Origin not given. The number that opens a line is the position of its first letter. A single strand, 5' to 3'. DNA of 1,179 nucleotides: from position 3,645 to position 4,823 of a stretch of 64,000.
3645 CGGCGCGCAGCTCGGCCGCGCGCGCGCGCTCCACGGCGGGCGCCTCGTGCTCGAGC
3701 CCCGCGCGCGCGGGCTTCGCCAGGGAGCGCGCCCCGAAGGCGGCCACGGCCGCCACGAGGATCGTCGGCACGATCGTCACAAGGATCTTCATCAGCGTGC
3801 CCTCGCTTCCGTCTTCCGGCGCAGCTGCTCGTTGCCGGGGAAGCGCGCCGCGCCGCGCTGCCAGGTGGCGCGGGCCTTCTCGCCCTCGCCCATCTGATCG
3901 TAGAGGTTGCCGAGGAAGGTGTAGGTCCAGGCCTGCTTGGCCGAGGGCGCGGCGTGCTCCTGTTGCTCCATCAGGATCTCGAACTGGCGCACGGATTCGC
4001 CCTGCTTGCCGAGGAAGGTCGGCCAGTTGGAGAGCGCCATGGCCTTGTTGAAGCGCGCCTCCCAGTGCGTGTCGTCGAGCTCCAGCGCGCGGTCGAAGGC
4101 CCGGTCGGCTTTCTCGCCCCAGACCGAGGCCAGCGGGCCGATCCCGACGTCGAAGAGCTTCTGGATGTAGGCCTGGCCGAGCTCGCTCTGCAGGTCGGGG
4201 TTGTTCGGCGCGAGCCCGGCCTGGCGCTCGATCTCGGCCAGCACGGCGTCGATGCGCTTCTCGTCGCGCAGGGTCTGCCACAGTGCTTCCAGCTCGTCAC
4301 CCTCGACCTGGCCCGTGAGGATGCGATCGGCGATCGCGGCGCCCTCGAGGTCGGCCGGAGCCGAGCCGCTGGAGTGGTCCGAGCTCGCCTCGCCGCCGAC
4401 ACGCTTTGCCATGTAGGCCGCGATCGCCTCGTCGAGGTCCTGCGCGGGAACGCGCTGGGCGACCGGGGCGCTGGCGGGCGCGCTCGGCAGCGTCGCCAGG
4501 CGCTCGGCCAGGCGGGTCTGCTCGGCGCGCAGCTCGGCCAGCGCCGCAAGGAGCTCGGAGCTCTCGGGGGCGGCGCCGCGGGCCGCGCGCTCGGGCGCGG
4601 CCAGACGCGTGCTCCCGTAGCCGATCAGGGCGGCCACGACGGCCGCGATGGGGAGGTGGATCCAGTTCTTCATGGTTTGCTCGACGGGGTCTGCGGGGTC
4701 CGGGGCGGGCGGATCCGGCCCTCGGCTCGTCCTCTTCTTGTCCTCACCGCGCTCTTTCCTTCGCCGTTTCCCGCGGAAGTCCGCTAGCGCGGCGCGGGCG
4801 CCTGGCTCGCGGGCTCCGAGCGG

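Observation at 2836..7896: Five-gene minus-strand operon: ECF sigma, anti-sigma with CarboxypepD_reg repeat ectodomain, then two paralogous TM/coiled-coil/TPR-like proteins, tightly coupled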

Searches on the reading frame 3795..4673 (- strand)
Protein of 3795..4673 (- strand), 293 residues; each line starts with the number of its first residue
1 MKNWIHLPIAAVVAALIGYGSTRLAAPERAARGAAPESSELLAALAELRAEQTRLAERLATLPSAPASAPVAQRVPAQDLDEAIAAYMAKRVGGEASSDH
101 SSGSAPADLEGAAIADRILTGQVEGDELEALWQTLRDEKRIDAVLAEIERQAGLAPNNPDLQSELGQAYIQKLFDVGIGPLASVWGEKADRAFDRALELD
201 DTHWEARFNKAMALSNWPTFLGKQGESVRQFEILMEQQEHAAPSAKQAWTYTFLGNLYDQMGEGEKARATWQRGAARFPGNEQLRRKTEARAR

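Call 4: search_protein_families(library=pfam, proteins=[window:3795-4673:-], max_evalue=1)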
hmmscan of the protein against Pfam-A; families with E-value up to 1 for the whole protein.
window:3795-4673:- (293 aa): 9 families
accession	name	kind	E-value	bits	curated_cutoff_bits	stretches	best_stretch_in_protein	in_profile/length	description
PF13431.12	TPR_17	-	6.3e-07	29.6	24.4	1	192-220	1-25/34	Tetratricopeptide repeat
PF07719.23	TPR_2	-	3.6e-05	24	27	1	251-281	4-34/34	Tetratricopeptide repeat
PF14559.12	TPR_19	-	0.00056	20.6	25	2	247-285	24-62/68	Tetratricopeptide repeat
PF13428.12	TPR_14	-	0.001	20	23.5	1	250-286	3-39/44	Tetratricopeptide repeat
PF00515.34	TPR_1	-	0.0015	18.7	27.8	1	248-279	1-32/34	Tetratricopeptide repeat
PF13414.12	TPR_11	-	0.012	15.7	26.8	1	155-171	24-40/42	TPR repeat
PF08520.15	Mitofissin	-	0.068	13.4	27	1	142-177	15-50/69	Mitofissin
PF13424.12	TPR_12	-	0.078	13.6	30.1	1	227-270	22-67/77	Tetratricopeptide repeat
PF13181.12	TPR_8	-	0.11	13.2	25.7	0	251-269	4-22/34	Tetratricopeptide repeat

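Call 5: search_protein_families(library=ncbifam, proteins=[window:3795-4673:-], max_evalue=1)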
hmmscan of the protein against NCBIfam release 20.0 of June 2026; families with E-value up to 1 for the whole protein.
window:3795-4673:- (293 aa): 3 families
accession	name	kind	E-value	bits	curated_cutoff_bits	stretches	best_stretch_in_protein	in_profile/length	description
TIGR02917.1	PEP_TPR_lipo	equivalog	0.0022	15.9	312.2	1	137-212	443-507/899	XrtA/PEP-CTERM system TPR-repeat protein PrsT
NF010520.0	PRK13922.13-5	equivalog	0.027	13.8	343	1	9-85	36-111/263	rod shape-determining protein MreC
TIGR02521.1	type_IV_pilW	equivalog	0.074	12.6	154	0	187-272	82-159/234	type IV pilus biogenesis/stability protein PilW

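Call 8: find_homologous_proteins(query=window:3795-4673:-, max_evalue=0.001)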
Query window:3795-4673:- (293 aa): 81 proteins with E <= 0.001 among 8000 candidates.
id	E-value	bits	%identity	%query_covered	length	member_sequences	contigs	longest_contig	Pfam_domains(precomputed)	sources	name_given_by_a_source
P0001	1.8e-184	630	100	100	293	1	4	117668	PF13431.13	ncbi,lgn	-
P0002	1.5e-161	555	88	100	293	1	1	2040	PF13431.13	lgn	-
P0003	1.1e-143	496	78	99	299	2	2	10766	PF13431.13,PF00515.35,PF13428.13,PF07719.24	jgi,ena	-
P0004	4.7e-141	487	79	100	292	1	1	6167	-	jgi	jgi:tetratricopeptide (TPR) repeat protein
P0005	6.9e-140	484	77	100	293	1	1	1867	PF14559.13,PF13431.13,PF00515.35,PF13424.13,PF13428.13,PF13181.13,PF07719.24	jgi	jgi:tetratricopeptide (TPR) repeat protein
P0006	4.7e-139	481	78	100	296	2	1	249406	PF13431.13,PF00515.35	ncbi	-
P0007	6.8e-137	474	76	100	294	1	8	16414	PF13431.13,PF00515.35,PF13428.13,PF07719.24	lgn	-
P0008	2.0e-134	466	74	100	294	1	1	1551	PF13431.13,PF00515.35,PF13428.13,PF13181.13,PF07719.24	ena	-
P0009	2.6e-134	465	76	100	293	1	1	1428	PF13431.13,PF00515.35,PF07719.24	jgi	jgi:tetratricopeptide (TPR) repeat protein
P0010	9.8e-134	463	74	100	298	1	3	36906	PF13431.13,PF00515.35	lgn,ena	-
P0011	5.0e-132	458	74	100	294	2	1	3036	PF13431.13,PF13428.13,PF07719.24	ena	-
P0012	1.3e-128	447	73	99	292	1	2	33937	PF13431.13,PF13428.13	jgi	jgi:tetratricopeptide (TPR) repeat protein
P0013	7.2e-128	444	72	99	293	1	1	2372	PF13431.13,PF13414.13,PF13428.13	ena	-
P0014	2.8e-126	439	72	99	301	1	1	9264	PF13431.13,PF13414.13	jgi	jgi:tetratricopeptide (TPR) repeat protein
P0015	1.6e-124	433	70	98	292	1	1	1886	PF13431.13,PF00515.35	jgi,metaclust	metaclust:\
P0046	3.3e-103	363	61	99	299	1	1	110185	PF14559.13,PF13431.13,PF00515.35,PF13428.13,PF13181.13,PF07719.24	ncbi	-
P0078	1.4e-50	191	41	98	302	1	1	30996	PF13424.13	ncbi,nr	ncbi:MAG: hypothetical protein HZA53_12485 [Planctomycetes bacterium]|nr:hypothetical protein [Planc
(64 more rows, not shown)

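Call 9: find_encoding_contigs(protein=P0006, flank=10000, max_places=2)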
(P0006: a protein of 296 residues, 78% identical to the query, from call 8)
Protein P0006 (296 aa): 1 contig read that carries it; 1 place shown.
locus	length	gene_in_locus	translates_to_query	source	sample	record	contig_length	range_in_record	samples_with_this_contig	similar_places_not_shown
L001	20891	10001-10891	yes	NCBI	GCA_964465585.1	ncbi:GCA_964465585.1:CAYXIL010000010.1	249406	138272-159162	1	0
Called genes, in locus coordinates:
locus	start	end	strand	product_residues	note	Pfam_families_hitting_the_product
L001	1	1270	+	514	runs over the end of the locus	PF00069:Pkinase, PF07714:PK_Tyr_Ser-Thr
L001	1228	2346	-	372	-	PF13795:HupE_UreJ_2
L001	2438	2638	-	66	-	PF21344:Zn_ribbon_LysW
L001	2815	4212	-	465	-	PF01966:HD, PF19276:HD_assoc_2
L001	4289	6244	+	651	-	PF02838:Glyco_hydro_20b, PF00728:Glyco_hydro_20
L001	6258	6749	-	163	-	PF05163:DinB, PF12867:DinB_2 (weak)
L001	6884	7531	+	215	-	PF07638:Sigma70_ECF (faint), PF04542:Sigma70_r2, PF08281:Sigma70_r4_2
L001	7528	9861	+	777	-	PF00775:Dioxygenase_C (faint), PF10670:DUF4198 (faint), PF13620:CarboxypepD_reg (weak), PF13715:CarbopepD_reg_2 (faint), PF22904:NOMO1-like_2nd (faint), PF14686:fn3_3 (faint), PF13620:CarboxypepD_reg, PF13620:CarboxypepD_reg, +3 more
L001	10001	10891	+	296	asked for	PF00515:TPR_1 (faint), PF13431:TPR_17 (faint)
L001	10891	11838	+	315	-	-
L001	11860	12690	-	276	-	PF00730:HhH-GPD, PF10576:EndIII_4Fe-2S (weak)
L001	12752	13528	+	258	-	PF09844:DUF2071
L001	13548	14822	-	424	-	PF00155:Aminotran_1_2, PF00266:Aminotran_5, PF01041:DegT_DnrJ_EryC1 (weak)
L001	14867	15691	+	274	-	PF00561:Abhydrolase_1, PF12697:Abhydrolase_6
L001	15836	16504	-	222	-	PF08534:Redoxin, PF00578:AhpC-TSA, PF10417:1-cysPrx_C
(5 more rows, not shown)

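Call 10: find_encoding_contigs(protein=P0046, flank=10000, max_places=2)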
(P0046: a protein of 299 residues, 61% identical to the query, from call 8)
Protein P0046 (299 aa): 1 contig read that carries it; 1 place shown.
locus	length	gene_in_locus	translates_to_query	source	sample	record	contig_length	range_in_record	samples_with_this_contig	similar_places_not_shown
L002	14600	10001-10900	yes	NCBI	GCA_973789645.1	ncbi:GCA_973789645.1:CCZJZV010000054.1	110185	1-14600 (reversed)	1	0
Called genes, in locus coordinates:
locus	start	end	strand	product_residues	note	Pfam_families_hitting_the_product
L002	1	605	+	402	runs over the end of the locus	PF00155:Aminotran_1_2, PF01041:DegT_DnrJ_EryC1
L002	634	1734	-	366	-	PF04955:HupE_UreJ (weak), PF13795:HupE_UreJ_2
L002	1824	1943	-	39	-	-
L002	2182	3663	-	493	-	PF01966:HD (weak), PF19276:HD_assoc_2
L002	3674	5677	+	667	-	PF02838:Glyco_hydro_20b, PF00728:Glyco_hydro_20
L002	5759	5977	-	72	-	PF10049:DUF2283 (weak)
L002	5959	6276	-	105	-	-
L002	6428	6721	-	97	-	PF13453:Zn_ribbon_TFIIB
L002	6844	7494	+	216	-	PF04542:Sigma70_r2, PF08281:Sigma70_r4_2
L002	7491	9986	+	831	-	PF13715:CarbopepD_reg_2 (faint), PF13620:CarboxypepD_reg, PF17210:SdrD_B (faint), PF22904:NOMO1-like_2nd (faint), PF13620:CarboxypepD_reg (weak)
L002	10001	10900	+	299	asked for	PF00515:TPR_1 (faint), PF13181:TPR_8 (faint), PF13428:TPR_14 (faint), PF07719:TPR_2 (faint), PF14559:TPR_19 (faint), PF13431:TPR_17 (faint)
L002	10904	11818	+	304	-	PF13428:TPR_14 (faint), PF13424:TPR_12 (faint), PF07719:TPR_2 (faint), PF13414:TPR_11 (faint), PF13431:TPR_17 (faint), PF00515:TPR_1 (faint)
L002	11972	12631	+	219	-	PF09335:VTT_dom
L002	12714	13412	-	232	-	PF00730:HhH-GPD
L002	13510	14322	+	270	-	PF09844:DUF2071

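Call 11: find_encoding_contigs(protein=P0078, flank=10000, max_places=2)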
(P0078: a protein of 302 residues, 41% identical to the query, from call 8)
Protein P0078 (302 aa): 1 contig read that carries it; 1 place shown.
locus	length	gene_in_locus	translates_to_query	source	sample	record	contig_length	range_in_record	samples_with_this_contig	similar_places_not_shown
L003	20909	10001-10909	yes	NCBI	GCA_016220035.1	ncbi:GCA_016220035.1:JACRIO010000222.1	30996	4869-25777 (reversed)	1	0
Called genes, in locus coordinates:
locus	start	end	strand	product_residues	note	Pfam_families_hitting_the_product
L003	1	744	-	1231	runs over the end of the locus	PF00069:Pkinase, PF07714:PK_Tyr_Ser-Thr, PF23414:Beta-prop_EML_2, PF24807:WD40_CDC20-Fz, PF24814:WD40_Prp19, PF25173:Beta-prop_WDR3_1st, PF23381:Beta-prop_IFT122_1st, PF25173:Beta-prop_WDR3_1st, +61 more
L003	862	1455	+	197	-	PF07638:Sigma70_ECF (weak), PF04542:Sigma70_r2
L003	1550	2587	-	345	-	-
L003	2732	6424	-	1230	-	PF00069:Pkinase, PF07714:PK_Tyr_Ser-Thr, PF23381:Beta-prop_IFT122_1st, PF23414:Beta-prop_EML_2, PF24805:EIF3I, PF24807:WD40_CDC20-Fz, PF24817:WD40_WDHD1_1st, PF25174:Beta-prop_THOC3, +59 more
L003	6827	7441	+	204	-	PF04542:Sigma70_r2, PF08281:Sigma70_r4_2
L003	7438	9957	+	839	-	PF14686:fn3_3 (faint), PF10670:DUF4198 (faint), PF02369:Big_1 (faint), PF13620:CarboxypepD_reg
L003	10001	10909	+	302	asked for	PF13424:TPR_12 (faint)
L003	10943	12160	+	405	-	PF00578:AhpC-TSA (faint)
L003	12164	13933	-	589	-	PF00072:Response_reg, PF00512:HisKA, PF02518:HATPase_c, PF00072:Response_reg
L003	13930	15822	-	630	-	PF05228:CHASE4, PF00672:HAMP, PF02518:HATPase_c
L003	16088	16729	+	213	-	-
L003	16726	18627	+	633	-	PF02838:Glyco_hydro_20b, PF00728:Glyco_hydro_20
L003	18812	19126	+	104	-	PF01741:MscL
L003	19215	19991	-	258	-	PF04338:DUF481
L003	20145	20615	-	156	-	PF08915:tRNA-Thr_ED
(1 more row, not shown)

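Call 13: find_related_loci(query=A1, collection=genome_contigs, flank=6000)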
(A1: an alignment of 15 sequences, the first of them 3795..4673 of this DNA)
Query A1 (293 aa) in genome_contigs; peptide patterns used: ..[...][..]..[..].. (x = any residue, [..] = any of these).
156 stretches matched a pattern; 120 encode a relative of the query (tblastn E <= 1e-3); the best 80 are kept; 80 distinct loci.
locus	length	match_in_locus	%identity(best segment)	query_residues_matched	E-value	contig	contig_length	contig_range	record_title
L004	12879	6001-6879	69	1-291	3e-123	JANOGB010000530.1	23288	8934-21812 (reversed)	MAG: Planctomycetota bacterium isolate SOY_64_metabat_319 SOY_64_k141_885707, whole genome shotgun sequence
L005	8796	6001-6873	63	1-291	1e-105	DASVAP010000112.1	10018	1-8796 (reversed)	MAG TPA_asm: Planctomycetota bacterium isolate SMAG_U1956 k141_1831800, whole genome shotgun sequence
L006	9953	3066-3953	43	1-284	3e-67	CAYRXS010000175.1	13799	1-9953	MAG TPA_asm: uncultured Planctomycetaceae bacterium isolate binchicken_co97_22 genome assembly, contig: NODE_17835_lengt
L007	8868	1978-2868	45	1-288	1e-62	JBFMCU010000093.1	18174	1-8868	MAG: Planctomycetota bacterium isolate MAG201 MAG201_93, whole genome shotgun sequence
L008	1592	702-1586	43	1-279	2e-64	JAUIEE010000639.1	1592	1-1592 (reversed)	MAG: bacterium isolate 8_bin.21 NODE_76559_length_1592_cov_0.866894, whole genome shotgun sequence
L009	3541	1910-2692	43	35-289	3e-60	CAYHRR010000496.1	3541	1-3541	MAG TPA_asm: uncultured Planctomycetaceae bacterium isolate ERP119705_co14_42 genome assembly, contig: NODE_59236_length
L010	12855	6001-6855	40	1-279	3e-58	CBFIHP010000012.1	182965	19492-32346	MAG: Planctomycetota bacterium isolate Co_bin_786_permissive genome assembly, contig: Co_bin_786_permissive_c12, whole g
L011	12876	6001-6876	42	2-284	4e-57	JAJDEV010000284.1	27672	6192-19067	MAG: Planctomycetota bacterium isolate OFTM281 OFTM281_283, whole genome shotgun sequence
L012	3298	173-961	41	32-287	5e-56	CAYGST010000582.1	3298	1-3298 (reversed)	MAG TPA_asm: uncultured Planctomycetaceae bacterium isolate ERP117304_co3_185 genome assembly, contig: NODE_43450_length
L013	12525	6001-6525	49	112-287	1e-53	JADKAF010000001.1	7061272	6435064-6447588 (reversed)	MAG: Planctomycetota bacterium isolate Lyne_18-Q3-R50-59_MAXAC.409 tig00000050-10-70511450, whole genome shotgun sequenc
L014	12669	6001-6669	46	70-289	5e-53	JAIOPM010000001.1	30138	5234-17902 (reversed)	MAG: Planctomycetota bacterium isolate LakeFargette_0920_ALND_MAG_68_24 LacPavin_0920_ALND_scaffold_129218, whole genome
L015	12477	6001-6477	54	131-289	3e-52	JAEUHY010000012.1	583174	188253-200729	MAG: Planctomycetota bacterium isolate new MAG-29 k141_2471267, whole genome shotgun sequence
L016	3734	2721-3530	40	30-289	4e-52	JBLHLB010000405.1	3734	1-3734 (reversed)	MAG: Planctomycetota bacterium isolate 3300054698_139 Ga0535670_0061218, whole genome shotgun sequence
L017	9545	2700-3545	39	5-284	3e-52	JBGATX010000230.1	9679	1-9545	MAG: Planctomycetota bacterium isolate MAG_AAO_H10.88 AAOH10-88_opera_contig_22160, whole genome shotgun sequence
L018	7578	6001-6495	49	119-287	4e-52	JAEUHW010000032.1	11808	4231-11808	MAG: Planctomycetota bacterium isolate new MAG-27 k141_1994138, whole genome shotgun sequence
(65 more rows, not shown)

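Call 36: predict_structure(alignment_id=A2)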
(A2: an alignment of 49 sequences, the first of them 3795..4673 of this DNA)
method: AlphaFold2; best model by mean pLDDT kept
length: 293 residues; sequences in the alignment: 49
mean_pLDDT: 85.0   pTM: 0.64
mean pLDDT of the five models: 85.0, 83.8, 83.1, 82.8, 81.6
residues with pLDDT >= 90: 189; 70-90: 43; 50-70: 37; < 50: 24
segments of 3 or more residues with pLDDT < 50: 27-33, 70-76, 97-102
pLDDT, mean of each block of 10 residues (from residue 1): 63 72 53 58 92 92 63 50 71 49 66 96 96 96 97 98 98 92 95 98 98 93 96 97 96 98 98 98 95 80
secondary structure, 60 per line:
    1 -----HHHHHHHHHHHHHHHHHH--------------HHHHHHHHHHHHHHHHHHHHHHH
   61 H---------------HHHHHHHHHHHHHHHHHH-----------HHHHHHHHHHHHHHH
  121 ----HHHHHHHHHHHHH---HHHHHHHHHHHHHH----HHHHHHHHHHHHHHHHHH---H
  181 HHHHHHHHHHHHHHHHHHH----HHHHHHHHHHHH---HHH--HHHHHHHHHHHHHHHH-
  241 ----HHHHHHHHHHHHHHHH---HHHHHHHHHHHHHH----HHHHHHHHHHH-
elements in order: H6-23 H38-61 H77-94 H106-120 H125-137 H141-154 H159-176 H180-199 H204-215 H224-239 H245-260 H264-277 H282-292

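Call 38: search_protein_representatives(alignment_id=A2)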
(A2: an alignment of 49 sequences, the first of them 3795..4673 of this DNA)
Query: 49 sequences, 293 profile positions. Proteins with E-value up to 0.001 (for the whole library): 5300; up to 1e-10: 1145; up to 1e-30: 638. The best 150 are listed.
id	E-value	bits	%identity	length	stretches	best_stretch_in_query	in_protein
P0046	4.1e-127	440.5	-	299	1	2-292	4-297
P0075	1.7e-104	366.2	-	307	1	1-291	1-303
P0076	2.7e-103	362.4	-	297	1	1-292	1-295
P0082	8.6e-94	331.2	-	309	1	1-291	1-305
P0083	1.9e-93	330.0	-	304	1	1-291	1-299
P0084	4.9e-93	328.7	-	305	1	1-291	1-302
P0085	2.2e-89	316.7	-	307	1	7-291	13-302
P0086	9.4e-87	308.0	-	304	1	1-291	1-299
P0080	1.4e-86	307.5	-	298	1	1-292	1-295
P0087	5.2e-86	305.6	-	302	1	1-292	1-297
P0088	8.8e-86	304.9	-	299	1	1-291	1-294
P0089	1.4e-85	304.2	-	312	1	7-291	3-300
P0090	3.2e-85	303.0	-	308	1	1-289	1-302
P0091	2.3e-84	300.2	-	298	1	1-290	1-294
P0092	2.5e-84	300.1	-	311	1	1-291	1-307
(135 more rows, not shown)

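Call 39: fold_search(model_id=the predicted structure, library=pdb)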
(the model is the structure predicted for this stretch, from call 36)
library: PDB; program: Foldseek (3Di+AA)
matches with E <= 10: 1465; with E <= 0.001: 109
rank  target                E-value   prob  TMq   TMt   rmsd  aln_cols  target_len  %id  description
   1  2fo7                  9.9e-06  1.00  0.39  0.78   4.0       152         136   20  Crystal structure of an 8 repeat consensus TPR superhelix (trigonal crystal form) (released 2006-03-07)
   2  9gzg_A                2.1e-05  1.00  0.41  0.72   4.0       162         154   20  Crystal structure of CTPR4E4 mutant (released 2025-10-15)
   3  8cqp_C                2.4e-05  1.00  0.38  0.78   3.8       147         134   20  Crystal structure of an 8-repeat consensus TPR superhelix with Calcium (low concentration) (released 2024-03-27)
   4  8chy                  2.9e-05  1.00  0.39  0.41   4.4       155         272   19  Crystal structure of an 8-repeat consensus TPR superhelix with Zinc. (released 2024-02-21)
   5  9qhb                  3.0e-05  1.00  0.28  0.30  17.4       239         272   17  Crystal structure of 16-repeat CTPR protein with eliminated coordination sites (released 2025-10-22)
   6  2pl2_A                3.2e-05  1.00  0.43  0.62   5.6       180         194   14  Crystal structure of TTC0263: a thermophilic TPR protein in Thermus thermophilus HB27 (released 2008-03-04)
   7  9qhc_B                4.1e-05  1.00  0.42  0.44   6.9       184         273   18  Crystal structure of 8-repeat CTPR protein with eliminated coordination sites (released 2025-10-22)
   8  7y4i_B                4.7e-05  1.00  0.37  0.15  10.4       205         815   15  Crystal structure of SPINDLY in complex with GDP (released 2022-12-07)
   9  7obi_B                4.9e-05  1.00  0.38  0.78   3.7       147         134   20  Consensus tetratricopeptide repeat protein type RV4 (released 2022-02-23)
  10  3as5_A                4.9e-05  1.00  0.37  0.56   7.8       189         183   18  MamA AMB-1 P212121 (released 2011-07-20)
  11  7obi_A                5.7e-05  1.00  0.38  0.78   4.9       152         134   20  Consensus tetratricopeptide repeat protein type RV4 (released 2022-02-23)
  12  3vty_A                6.3e-05  1.00  0.42  0.67   3.9       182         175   18  Crystal structure of MamA (released 2012-10-31)
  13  3vty_D                6.3e-05  1.00  0.38  0.63   3.9       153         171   20  Crystal structure of MamA (released 2012-10-31)
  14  1w3b_A                6.3e-05  1.00  0.39  0.30   7.2       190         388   18  The superhelical TPR domain of O-linked GlcNAc transferase reveals structural similarities to importin alpha. (released 2004-09-09)
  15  9qhc_A                6.3e-05  1.00  0.40  0.42  12.8       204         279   17  Crystal structure of 8-repeat CTPR protein with eliminated coordination sites (released 2025-10-22)
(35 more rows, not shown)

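Call 61: find_encoding_contigs(protein=P0001, flank=1000, max_places=4)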
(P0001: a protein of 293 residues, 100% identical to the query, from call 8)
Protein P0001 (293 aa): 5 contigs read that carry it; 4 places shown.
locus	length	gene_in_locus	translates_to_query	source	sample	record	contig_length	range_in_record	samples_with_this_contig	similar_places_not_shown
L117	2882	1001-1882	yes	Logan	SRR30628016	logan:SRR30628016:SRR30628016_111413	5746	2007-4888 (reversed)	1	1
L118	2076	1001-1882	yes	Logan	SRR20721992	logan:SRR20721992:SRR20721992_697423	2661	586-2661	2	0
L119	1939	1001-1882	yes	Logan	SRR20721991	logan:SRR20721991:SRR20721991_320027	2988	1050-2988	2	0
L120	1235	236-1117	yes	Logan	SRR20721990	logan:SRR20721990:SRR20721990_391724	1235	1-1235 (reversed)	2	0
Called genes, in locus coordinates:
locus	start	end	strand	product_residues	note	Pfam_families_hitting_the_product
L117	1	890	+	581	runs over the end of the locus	?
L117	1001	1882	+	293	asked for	PF13431:TPR_17 (faint)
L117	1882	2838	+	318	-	-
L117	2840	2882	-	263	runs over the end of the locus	PF00730:HhH-GPD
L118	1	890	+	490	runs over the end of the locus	?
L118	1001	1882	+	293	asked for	PF13431:TPR_17 (faint)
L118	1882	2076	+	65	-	?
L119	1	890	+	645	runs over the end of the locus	?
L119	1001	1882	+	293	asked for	PF13431:TPR_17 (faint)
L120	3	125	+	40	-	?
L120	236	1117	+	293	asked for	PF13431:TPR_17 (faint)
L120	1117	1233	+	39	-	?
